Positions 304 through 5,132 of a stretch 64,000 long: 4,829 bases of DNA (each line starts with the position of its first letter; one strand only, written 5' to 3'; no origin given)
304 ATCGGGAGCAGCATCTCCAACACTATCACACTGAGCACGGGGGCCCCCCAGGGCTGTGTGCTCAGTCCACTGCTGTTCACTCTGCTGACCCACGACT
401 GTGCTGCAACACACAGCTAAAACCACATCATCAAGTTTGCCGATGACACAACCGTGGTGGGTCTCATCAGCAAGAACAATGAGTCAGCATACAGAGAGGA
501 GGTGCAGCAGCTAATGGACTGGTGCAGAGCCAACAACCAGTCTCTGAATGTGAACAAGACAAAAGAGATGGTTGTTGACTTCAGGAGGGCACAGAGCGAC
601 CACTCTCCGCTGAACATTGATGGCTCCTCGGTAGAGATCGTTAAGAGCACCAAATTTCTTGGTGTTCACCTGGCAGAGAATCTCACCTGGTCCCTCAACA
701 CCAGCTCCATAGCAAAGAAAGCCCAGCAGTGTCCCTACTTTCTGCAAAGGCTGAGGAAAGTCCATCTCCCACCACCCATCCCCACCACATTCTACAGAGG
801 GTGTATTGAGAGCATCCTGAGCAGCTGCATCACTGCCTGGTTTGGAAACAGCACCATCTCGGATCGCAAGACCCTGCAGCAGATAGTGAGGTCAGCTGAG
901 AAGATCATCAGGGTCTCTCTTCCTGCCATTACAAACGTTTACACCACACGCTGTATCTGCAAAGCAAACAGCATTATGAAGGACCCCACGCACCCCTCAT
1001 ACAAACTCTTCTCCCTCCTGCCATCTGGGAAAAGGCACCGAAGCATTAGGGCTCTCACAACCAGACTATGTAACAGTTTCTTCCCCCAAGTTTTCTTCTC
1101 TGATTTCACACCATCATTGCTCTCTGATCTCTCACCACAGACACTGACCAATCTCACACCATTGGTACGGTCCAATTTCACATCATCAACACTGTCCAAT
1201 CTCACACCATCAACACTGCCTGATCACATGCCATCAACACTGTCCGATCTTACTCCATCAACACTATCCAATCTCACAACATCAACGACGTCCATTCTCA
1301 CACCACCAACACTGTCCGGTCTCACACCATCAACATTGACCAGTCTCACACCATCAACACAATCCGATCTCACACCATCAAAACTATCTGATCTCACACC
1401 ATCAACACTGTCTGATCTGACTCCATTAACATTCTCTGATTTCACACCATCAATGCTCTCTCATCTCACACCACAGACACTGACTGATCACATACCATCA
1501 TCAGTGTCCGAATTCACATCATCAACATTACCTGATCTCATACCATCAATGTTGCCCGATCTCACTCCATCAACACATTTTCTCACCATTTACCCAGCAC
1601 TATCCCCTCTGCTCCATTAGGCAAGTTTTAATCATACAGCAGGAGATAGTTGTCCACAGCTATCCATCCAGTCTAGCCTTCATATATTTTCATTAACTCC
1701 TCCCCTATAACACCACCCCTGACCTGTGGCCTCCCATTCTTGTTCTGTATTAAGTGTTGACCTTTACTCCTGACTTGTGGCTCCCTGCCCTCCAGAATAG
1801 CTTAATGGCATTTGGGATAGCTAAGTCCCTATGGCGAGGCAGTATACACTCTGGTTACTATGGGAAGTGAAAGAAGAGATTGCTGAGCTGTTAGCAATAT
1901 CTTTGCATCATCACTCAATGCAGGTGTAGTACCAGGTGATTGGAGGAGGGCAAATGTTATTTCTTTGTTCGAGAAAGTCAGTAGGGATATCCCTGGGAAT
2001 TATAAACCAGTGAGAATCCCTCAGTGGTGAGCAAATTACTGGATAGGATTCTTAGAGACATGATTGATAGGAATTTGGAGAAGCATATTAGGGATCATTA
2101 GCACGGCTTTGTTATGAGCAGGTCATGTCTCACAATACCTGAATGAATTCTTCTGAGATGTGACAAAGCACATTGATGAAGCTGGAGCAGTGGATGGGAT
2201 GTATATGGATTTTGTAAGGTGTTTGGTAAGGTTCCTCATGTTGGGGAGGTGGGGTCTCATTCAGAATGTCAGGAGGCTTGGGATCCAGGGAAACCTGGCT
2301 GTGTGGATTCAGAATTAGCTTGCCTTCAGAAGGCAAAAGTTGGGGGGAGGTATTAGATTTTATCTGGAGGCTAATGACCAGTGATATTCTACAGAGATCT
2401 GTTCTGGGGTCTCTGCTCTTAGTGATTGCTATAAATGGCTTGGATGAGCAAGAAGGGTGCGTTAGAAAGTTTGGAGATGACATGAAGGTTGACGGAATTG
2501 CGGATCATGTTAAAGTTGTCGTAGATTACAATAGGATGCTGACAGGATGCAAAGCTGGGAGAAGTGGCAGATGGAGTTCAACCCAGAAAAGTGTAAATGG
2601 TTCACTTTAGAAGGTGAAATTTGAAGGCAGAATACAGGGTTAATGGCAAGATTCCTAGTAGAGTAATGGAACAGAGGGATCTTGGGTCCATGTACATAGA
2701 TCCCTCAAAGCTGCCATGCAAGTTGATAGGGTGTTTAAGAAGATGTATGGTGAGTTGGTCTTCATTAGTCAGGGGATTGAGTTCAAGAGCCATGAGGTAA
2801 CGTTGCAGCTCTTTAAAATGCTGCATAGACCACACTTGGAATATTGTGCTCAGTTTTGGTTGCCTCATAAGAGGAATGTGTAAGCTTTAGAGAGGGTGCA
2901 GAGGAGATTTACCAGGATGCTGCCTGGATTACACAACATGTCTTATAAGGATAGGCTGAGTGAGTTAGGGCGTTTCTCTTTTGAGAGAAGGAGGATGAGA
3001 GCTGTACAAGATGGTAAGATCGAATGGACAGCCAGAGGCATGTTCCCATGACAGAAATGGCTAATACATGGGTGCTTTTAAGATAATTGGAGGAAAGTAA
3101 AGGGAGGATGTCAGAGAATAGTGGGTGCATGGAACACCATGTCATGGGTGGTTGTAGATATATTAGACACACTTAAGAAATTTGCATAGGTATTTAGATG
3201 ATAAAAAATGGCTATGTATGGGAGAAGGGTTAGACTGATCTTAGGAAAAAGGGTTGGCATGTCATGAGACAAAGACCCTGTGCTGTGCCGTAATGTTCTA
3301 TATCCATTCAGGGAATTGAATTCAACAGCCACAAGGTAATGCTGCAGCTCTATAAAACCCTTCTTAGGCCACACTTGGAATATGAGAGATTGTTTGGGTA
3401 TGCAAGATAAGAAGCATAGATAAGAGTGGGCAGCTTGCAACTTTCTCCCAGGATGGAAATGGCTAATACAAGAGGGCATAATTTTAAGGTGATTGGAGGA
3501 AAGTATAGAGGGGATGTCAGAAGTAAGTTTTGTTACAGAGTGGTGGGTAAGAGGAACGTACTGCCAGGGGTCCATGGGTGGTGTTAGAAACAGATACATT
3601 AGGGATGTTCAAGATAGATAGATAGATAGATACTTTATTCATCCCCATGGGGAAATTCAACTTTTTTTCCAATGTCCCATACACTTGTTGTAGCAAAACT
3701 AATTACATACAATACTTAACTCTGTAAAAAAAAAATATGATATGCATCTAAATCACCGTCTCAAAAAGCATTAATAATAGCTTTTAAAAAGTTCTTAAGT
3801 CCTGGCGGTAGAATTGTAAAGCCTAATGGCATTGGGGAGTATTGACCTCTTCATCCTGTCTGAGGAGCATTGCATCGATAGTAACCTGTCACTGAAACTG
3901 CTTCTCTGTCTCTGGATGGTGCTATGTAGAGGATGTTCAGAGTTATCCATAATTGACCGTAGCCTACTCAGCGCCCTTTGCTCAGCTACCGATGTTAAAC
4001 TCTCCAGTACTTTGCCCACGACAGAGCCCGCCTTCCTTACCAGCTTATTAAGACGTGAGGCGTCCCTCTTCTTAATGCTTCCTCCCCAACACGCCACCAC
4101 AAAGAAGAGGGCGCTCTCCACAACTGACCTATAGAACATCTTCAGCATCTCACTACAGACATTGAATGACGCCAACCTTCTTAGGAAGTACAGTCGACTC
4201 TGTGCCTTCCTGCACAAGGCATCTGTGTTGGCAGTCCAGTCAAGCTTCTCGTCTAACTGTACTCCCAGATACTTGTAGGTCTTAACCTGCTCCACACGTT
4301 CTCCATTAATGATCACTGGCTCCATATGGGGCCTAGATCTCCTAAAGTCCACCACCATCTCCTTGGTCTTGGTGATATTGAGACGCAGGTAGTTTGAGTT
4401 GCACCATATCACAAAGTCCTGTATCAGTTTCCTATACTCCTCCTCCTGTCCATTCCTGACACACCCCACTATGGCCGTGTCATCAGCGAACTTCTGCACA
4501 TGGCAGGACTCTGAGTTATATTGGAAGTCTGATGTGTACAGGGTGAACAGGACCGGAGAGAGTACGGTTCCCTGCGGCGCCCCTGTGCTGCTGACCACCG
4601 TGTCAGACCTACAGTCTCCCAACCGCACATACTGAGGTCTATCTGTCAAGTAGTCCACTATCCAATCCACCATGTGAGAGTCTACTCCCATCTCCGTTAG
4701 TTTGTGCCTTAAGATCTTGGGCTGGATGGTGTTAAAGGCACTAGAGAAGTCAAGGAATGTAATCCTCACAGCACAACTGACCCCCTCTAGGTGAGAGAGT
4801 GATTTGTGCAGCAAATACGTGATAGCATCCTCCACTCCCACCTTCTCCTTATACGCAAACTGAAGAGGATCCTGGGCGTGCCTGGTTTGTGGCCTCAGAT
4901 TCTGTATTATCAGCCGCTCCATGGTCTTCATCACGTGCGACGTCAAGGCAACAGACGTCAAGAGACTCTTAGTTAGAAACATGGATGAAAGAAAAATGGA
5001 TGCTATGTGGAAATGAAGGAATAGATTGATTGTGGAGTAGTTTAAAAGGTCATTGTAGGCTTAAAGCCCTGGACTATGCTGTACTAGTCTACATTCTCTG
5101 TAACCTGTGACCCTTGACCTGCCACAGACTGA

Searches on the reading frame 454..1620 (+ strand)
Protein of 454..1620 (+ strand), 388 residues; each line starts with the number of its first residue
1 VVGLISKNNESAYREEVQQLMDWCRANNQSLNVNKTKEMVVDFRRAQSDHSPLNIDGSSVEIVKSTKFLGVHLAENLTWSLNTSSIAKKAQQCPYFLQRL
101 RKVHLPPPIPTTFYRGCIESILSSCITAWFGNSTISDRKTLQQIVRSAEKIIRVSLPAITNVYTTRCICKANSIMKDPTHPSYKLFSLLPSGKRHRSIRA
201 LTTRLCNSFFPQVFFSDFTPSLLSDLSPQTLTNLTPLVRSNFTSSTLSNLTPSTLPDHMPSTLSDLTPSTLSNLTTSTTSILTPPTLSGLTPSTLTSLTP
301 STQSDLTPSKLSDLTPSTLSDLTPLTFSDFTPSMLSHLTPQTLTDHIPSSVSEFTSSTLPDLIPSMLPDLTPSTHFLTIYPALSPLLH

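Call 23: search_protein_families(library=pfam, proteins=[window:454-1620:+], max_evalue=0.01)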
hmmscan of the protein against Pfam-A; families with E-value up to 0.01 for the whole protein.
window:454-1620:+ (388 aa): 1 family
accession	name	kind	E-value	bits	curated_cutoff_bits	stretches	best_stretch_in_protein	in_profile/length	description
PF09004.15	ALKBH8_N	-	1.8e-15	56.6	21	1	79-120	1-42/42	Alkylated DNA repair protein alkB homolog 8, N-terminal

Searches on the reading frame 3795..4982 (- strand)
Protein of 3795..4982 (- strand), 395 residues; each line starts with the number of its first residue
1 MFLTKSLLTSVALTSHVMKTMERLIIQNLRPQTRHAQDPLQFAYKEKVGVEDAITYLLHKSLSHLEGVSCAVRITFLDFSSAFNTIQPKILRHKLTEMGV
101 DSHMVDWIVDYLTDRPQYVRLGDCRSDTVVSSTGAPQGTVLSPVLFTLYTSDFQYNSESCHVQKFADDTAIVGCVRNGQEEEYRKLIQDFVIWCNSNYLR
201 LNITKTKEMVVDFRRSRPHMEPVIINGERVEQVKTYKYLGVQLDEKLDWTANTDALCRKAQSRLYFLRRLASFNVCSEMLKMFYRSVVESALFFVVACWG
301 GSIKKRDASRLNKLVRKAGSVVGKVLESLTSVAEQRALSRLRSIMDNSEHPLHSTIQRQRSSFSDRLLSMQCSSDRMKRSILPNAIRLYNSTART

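Call 23: search_protein_families(library=pfam, proteins=[window:3795-4982:-], max_evalue=0.01)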
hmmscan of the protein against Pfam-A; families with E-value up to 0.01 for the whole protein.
window:3795-4982:- (395 aa): 2 families
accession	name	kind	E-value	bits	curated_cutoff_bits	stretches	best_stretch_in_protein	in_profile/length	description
PF00078.32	RVT_1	-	1.2e-27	97.4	29.6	1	11-243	12-205/205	Reverse transcriptase (RNA-dependent DNA polymerase)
PF09004.15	ALKBH8_N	-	5.5e-14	51.9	21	1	249-290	1-42/42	Alkylated DNA repair protein alkB homolog 8, N-terminal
